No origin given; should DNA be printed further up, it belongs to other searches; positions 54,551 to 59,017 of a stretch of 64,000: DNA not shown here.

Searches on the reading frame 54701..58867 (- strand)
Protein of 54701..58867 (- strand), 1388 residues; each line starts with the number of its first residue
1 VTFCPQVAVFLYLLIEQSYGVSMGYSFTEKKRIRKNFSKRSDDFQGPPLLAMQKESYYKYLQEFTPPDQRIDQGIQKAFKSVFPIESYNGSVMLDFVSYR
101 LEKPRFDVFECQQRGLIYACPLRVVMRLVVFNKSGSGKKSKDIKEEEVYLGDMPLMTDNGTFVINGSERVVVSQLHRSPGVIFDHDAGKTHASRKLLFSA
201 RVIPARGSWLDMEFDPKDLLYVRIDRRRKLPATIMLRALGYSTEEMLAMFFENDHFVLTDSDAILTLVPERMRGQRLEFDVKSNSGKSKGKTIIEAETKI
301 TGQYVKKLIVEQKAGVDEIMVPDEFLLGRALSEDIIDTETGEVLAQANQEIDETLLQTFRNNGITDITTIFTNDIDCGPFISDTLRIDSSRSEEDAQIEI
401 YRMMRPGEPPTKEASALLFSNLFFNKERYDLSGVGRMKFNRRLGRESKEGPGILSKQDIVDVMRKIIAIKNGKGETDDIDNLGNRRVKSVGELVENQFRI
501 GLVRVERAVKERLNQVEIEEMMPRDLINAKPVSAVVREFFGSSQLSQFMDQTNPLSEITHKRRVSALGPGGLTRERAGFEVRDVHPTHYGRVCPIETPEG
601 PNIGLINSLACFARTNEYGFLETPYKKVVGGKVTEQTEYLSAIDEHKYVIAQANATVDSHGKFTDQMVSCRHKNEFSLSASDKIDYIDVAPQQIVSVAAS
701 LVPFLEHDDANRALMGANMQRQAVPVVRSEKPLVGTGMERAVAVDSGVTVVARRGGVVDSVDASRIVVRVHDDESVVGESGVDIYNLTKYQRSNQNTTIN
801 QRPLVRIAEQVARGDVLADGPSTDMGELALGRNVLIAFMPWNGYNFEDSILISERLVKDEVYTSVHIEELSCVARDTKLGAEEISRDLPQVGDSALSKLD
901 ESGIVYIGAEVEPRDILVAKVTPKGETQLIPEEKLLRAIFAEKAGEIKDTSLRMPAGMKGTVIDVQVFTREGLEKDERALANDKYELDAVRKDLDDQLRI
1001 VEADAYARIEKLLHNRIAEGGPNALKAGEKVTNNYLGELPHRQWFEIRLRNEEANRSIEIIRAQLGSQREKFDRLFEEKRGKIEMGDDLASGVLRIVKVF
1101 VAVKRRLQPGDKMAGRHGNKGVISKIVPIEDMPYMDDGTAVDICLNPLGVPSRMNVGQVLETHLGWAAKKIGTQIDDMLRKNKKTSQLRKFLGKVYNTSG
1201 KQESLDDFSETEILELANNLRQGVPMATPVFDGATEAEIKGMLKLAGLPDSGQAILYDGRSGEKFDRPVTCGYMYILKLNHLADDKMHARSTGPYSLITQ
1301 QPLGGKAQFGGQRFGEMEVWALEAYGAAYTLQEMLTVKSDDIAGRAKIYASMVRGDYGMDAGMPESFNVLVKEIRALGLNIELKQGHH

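Call 13: list_cluster_members(proteins=[window:54701-58867:-, window:50372-54643:-, window:46802-48904:-, window:45550-46743:-, window:21149-23281:+, window:18497-20113:+, window:15055-16425:+])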
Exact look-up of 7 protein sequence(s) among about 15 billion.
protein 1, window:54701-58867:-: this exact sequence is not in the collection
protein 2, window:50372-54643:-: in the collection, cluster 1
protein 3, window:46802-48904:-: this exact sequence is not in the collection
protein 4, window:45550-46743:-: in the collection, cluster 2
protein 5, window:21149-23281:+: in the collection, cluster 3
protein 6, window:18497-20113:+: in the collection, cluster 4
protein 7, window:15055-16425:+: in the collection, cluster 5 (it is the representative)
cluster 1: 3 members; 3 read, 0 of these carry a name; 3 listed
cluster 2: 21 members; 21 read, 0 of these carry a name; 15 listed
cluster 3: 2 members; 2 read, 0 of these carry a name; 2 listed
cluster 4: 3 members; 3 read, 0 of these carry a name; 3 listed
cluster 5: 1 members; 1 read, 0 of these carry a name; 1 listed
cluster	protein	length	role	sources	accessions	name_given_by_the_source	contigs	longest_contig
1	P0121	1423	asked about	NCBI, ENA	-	-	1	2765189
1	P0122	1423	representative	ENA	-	-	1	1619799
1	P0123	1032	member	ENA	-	-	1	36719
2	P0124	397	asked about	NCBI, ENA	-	-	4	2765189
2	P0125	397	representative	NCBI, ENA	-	-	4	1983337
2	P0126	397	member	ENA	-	-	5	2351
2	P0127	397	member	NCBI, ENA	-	-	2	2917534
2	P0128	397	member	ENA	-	-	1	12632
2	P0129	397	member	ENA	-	-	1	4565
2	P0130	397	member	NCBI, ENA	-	-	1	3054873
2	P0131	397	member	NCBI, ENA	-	-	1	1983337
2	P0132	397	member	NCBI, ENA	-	-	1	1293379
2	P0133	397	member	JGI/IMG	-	-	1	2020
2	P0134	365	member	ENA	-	-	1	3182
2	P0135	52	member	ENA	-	-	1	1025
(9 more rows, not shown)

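Call 48: find_homologous_proteins(query=window:54701-58867:-, max_evalue=1e-100)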
Query window:54701-58867:- (1388 aa): 8000 proteins with E <= 1e-100 among 8000 candidates; the best 120 are listed.
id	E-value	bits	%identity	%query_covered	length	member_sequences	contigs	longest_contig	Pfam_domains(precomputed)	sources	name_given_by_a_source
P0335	0.0e+0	2715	87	99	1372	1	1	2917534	PF04565.22,PF04561.20,PF04560.26,PF10385.15,PF04563.21,PF00562.34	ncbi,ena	-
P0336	0.0e+0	2647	85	98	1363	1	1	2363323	PF04565.22,PF04561.20,PF04560.26,PF10385.15,PF04563.21,PF00562.34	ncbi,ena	-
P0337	0.0e+0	2616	84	98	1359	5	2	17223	PF04565.22,PF04561.20,PF04560.26,PF10385.15,PF04563.21,PF00562.34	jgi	jgi:DNA-directed RNA polymerase subunit beta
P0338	0.0e+0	2614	85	98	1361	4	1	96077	PF04565.22,PF04561.20,PF04560.26,PF10385.15,PF04563.21,PF00562.34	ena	-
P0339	0.0e+0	2599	84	98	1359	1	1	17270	PF04565.22,PF04561.20,PF04560.26,PF10385.15,PF04563.21,PF00562.34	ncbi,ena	-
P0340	0.0e+0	2596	83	98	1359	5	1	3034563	PF04565.22,PF04561.20,PF04560.26,PF10385.15,PF04563.21,PF00562.34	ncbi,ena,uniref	ncbi:DNA-directed RNA polymerase subunit beta [Candidatus Spongiihabitans sp.]|uniref:DNA-directed R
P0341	0.0e+0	2582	83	98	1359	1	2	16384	PF04565.22,PF04561.20,PF04560.26,PF10385.15,PF04563.21,PF00562.34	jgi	jgi:DNA-directed RNA polymerase subunit beta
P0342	0.0e+0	2581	83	98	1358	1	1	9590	PF04565.22,PF04561.20,PF04560.26,PF10385.15,PF04563.21,PF00562.34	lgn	-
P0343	0.0e+0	2579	83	98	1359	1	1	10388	PF04565.22,PF04561.20,PF04560.26,PF10385.15,PF04563.21,PF00562.34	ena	-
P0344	0.0e+0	2577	82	98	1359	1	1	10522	PF04565.22,PF04561.20,PF04560.26,PF10385.15,PF04563.21,PF00562.34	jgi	-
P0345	0.0e+0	2572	82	98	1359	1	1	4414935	PF04565.22,PF04561.20,PF04560.26,PF10385.15,PF04563.21,PF00562.34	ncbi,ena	-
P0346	0.0e+0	2570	83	98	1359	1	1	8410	PF04565.22,PF04561.20,PF04560.26,PF10385.15,PF04563.21,PF00562.34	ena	-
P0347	0.0e+0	2565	82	98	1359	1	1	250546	PF04565.22,PF04561.20,PF04560.26,PF10385.15,PF04563.21,PF00562.34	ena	-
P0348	0.0e+0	2563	82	98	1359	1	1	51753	PF04565.22,PF04561.20,PF04560.26,PF10385.15,PF04563.21,PF00562.34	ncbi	-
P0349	0.0e+0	2562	82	98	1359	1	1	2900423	PF04565.22,PF04561.20,PF04560.26,PF10385.15,PF04563.21,PF00562.34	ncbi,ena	-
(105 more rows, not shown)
